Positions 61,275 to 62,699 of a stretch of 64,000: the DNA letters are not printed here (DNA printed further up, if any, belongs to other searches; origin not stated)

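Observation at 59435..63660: Minus-strand operon: secreted Cys-containing protein, TatC with a cysteine-rich C-terminal domain, and M6-like metallopeptidase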

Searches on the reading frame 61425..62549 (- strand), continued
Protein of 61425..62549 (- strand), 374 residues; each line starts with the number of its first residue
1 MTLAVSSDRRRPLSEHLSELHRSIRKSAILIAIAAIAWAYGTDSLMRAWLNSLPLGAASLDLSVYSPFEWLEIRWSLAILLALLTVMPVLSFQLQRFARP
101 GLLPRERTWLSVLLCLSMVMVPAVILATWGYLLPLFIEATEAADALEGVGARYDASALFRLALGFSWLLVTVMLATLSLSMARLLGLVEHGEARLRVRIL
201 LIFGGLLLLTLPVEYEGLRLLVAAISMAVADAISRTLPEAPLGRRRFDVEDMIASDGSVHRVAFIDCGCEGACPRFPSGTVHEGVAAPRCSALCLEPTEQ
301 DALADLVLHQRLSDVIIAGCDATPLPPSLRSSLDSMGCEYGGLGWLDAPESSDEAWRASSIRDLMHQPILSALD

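Call 58: search_solved_structures(query=A1, max_evalue=0.01, show_alignments=4)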
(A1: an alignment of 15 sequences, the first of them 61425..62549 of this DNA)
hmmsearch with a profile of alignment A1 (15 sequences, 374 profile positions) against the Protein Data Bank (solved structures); distinct sequences matched with E-value up to 0.01: 6.
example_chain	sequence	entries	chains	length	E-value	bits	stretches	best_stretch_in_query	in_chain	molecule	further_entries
9dzz_A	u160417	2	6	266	1.1e-10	44.1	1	8-225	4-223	Sec-independent protein translocase protein TatC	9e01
9r91_A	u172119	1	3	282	2.2e-10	43.2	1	8-222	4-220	Sec-independent protein translocase protein TatC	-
9e03_A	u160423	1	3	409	2.7e-09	39.5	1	13-158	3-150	Sec-independent protein translocase protein TatC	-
4b4a_A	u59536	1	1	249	1.5e-05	27.2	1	12-137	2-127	SEC-INDEPENDENT PROTEIN TRANSLOCASE PROTEIN TATC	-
4hts_A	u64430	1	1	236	1.7e-05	27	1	11-137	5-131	Sec-independent protein translocase protein TatC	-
4htt_A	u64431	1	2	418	5.1e-05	25.5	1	12-138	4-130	Sec-independent protein translocase protein TatC, Lysozyme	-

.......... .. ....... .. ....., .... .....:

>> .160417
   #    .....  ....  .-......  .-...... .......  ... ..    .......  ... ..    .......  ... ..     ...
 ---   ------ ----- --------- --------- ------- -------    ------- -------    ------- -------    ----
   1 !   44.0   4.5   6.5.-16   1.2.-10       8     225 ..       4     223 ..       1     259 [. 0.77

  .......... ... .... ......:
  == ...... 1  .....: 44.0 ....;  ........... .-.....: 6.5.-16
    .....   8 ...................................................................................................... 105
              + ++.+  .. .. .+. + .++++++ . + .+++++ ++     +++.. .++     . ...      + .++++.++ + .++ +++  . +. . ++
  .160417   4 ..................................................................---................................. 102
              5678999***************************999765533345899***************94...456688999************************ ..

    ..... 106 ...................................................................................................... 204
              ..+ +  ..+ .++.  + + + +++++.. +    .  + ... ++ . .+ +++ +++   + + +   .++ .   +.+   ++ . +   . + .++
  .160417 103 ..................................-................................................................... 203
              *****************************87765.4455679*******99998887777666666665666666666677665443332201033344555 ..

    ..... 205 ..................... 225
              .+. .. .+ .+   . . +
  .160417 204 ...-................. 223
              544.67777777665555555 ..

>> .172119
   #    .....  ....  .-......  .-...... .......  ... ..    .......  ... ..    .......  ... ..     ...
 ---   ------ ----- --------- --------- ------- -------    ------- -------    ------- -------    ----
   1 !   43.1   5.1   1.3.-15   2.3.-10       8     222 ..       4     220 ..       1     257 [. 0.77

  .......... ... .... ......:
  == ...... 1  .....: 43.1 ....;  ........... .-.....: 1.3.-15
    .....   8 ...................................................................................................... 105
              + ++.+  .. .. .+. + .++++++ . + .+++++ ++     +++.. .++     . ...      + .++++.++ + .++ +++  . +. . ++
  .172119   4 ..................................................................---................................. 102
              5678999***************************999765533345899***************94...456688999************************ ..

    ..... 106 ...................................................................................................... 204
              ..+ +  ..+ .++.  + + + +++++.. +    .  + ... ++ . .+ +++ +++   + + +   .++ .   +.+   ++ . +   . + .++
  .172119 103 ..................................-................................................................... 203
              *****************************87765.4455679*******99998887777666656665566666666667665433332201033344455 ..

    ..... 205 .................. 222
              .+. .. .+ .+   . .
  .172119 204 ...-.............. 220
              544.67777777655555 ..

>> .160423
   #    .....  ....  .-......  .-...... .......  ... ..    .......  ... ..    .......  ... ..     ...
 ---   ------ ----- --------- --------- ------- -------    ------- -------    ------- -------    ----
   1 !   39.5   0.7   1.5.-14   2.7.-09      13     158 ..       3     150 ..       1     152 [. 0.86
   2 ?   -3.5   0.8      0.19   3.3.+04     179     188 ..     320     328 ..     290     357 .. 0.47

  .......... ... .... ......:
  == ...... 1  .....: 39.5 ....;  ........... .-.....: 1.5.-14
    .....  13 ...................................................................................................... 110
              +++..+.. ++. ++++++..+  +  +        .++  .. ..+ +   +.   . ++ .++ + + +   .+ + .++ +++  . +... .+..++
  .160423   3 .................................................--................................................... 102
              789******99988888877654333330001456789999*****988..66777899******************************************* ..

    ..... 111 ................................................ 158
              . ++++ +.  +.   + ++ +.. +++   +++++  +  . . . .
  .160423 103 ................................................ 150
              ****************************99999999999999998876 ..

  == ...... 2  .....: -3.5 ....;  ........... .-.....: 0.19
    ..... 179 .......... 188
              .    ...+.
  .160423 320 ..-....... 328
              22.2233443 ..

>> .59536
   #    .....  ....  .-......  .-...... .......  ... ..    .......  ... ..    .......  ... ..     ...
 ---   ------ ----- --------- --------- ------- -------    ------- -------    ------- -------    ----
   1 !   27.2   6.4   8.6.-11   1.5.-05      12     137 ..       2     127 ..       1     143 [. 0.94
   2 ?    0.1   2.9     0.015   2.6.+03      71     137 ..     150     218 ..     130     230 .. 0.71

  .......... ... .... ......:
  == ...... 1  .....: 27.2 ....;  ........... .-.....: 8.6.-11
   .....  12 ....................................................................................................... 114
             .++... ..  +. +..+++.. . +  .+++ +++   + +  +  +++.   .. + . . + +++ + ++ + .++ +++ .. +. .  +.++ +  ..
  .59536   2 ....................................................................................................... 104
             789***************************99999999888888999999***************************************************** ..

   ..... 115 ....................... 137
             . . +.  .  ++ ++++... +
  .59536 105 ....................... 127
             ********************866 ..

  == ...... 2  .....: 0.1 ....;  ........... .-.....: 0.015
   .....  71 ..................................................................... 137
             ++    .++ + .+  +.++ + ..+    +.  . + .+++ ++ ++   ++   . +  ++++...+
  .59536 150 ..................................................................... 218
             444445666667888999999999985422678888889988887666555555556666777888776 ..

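Call 71: search_protein_families(library=pfam, proteins=[L070:5002-5976:+, L061:4944-5972:+, L004:7004-7999:+, L050:4965-5966:+], max_evalue=10)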
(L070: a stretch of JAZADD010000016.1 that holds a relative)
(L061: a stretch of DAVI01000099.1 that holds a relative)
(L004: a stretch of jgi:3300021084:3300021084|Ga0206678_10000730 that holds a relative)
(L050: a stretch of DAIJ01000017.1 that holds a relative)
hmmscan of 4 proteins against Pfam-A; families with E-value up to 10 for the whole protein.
L070:5002-5976:+ (325 aa): 1 family
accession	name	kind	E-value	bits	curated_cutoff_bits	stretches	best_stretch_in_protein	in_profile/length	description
PF02014.22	Reeler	-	0.038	15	21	1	100-147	63-119/131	Reeler domain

L061:4944-5972:+ (343 aa): 0 families

L004:7004-7999:+ (331 aa): 1 family
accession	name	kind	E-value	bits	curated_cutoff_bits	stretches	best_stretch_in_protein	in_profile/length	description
PF06993.17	DUF1304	-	0.081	13.4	26.9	1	248-319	19-92/110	Protein of unknown function (DUF1304)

L050:4965-5966:+ (333 aa): 0 families
